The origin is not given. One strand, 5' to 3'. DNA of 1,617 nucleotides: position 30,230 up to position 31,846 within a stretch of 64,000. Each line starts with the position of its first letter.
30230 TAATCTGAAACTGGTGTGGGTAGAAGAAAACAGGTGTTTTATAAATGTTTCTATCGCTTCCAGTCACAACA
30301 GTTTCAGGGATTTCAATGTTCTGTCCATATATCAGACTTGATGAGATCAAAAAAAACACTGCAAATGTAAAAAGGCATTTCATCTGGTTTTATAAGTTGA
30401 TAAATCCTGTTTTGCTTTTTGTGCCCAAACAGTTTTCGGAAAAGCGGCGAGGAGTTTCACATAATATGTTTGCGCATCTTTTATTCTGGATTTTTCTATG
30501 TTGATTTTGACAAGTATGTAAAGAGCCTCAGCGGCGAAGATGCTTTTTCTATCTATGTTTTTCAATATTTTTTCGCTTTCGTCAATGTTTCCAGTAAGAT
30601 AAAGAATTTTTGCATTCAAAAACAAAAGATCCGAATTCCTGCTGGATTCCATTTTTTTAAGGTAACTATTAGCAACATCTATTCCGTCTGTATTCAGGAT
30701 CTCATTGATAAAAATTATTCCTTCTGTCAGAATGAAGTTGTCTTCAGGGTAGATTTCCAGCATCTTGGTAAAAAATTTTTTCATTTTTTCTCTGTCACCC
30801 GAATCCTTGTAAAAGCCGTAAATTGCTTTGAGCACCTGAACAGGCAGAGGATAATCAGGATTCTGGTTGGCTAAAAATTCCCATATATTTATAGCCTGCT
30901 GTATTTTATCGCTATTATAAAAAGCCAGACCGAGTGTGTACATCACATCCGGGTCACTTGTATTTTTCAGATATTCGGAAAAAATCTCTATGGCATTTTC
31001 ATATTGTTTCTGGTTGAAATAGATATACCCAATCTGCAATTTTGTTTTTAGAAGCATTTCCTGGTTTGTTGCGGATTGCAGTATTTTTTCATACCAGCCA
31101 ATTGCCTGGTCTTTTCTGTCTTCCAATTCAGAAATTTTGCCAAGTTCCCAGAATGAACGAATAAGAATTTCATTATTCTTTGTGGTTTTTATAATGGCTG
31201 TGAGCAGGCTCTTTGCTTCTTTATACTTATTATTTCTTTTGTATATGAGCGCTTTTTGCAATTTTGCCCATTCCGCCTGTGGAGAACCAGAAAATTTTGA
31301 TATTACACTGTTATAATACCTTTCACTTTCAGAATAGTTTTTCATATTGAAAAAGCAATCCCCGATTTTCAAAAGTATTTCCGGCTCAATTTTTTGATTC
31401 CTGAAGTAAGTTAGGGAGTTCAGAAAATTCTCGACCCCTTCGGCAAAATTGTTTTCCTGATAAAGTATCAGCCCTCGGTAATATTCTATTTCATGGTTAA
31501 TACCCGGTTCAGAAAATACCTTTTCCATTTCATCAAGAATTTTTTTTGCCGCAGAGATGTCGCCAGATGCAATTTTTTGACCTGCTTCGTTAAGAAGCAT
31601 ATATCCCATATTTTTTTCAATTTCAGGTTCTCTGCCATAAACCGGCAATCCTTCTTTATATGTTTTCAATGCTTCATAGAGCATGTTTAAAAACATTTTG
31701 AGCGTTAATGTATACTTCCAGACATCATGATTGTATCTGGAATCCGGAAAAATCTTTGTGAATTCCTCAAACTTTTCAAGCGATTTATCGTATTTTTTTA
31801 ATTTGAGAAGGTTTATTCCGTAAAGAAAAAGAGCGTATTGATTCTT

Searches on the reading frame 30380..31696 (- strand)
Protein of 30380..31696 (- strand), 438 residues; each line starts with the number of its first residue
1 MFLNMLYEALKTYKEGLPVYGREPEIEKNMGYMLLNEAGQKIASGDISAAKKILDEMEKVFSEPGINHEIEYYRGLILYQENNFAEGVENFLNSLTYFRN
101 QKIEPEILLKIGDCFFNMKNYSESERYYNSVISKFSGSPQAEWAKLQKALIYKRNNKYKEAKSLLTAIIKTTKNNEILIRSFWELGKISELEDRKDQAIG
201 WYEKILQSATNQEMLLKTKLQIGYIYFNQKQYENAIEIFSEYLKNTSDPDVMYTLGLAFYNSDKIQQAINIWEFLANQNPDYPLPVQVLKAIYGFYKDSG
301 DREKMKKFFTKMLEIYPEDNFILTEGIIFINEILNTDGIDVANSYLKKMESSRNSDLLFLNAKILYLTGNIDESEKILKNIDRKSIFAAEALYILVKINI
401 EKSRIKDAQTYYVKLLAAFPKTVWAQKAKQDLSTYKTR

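Call 51: search_protein_families(library=pfam, proteins=[window:30380-31696:-], max_evalue=0.00001)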
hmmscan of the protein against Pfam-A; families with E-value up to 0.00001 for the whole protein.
window:30380-31696:- (438 aa): 16 families
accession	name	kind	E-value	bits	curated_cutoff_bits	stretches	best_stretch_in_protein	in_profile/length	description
PF07719.23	TPR_2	-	3.6e-20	70.8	27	0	221-244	6-29/34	Tetratricopeptide repeat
PF13174.12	TPR_6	-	6.9e-20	70.7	26.3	0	108-138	3-33/33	Tetratricopeptide repeat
PF14559.12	TPR_19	-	2.1e-17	63.6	25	0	342-382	10-52/68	Tetratricopeptide repeat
PF13428.12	TPR_14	-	3e-17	61.8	23.5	0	219-256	4-42/44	Tetratricopeptide repeat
PF13181.12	TPR_8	-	3.3e-16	58.4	25.7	0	219-244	4-29/34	Tetratricopeptide repeat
PF00515.34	TPR_1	-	2.1e-13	49.9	27.8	0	221-243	6-28/34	Tetratricopeptide repeat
PF12895.13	ANAPC3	-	1.6e-12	47.9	27.2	1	196-271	6-78/82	Anaphase-promoting complex, cyclosome, subunit 3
PF13432.12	TPR_16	-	7.3e-12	45.9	32.7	0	74-139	3-65/65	Tetratricopeptide repeat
PF13424.12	TPR_12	-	4.6e-11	43.2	30.1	0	107-166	5-69/77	Tetratricopeptide repeat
PF25062.1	ARM_TT21_N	-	2.2e-10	41.1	40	1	226-424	4-203/222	Tetratricopeptide repeat protein 21 N-terminal ARM repeat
PF07720.18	TPR_3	-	1.2e-08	35.3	20.7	0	252-277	4-29/34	Tetratricopeptide repeat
PF25063.1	ARM_TT21_C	-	2.7e-08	34.4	35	1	50-245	2-193/209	Tetratricopeptide repeat protein 21 C-terminal ARM domain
PF24575.1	TPR_Slam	-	6.1e-08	33.5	35.2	0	104-163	44-102/104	Surface lipoprotein assembly modifier, N-terminal TPR repeats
PF13525.12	YfiO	-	1e-06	29.1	25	0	202-348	28-154/203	Outer membrane lipoprotein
PF22860.2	DUF7017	-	2.1e-06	28.2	27.5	0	142-235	1-90/141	Domain of unknown function (DUF7017)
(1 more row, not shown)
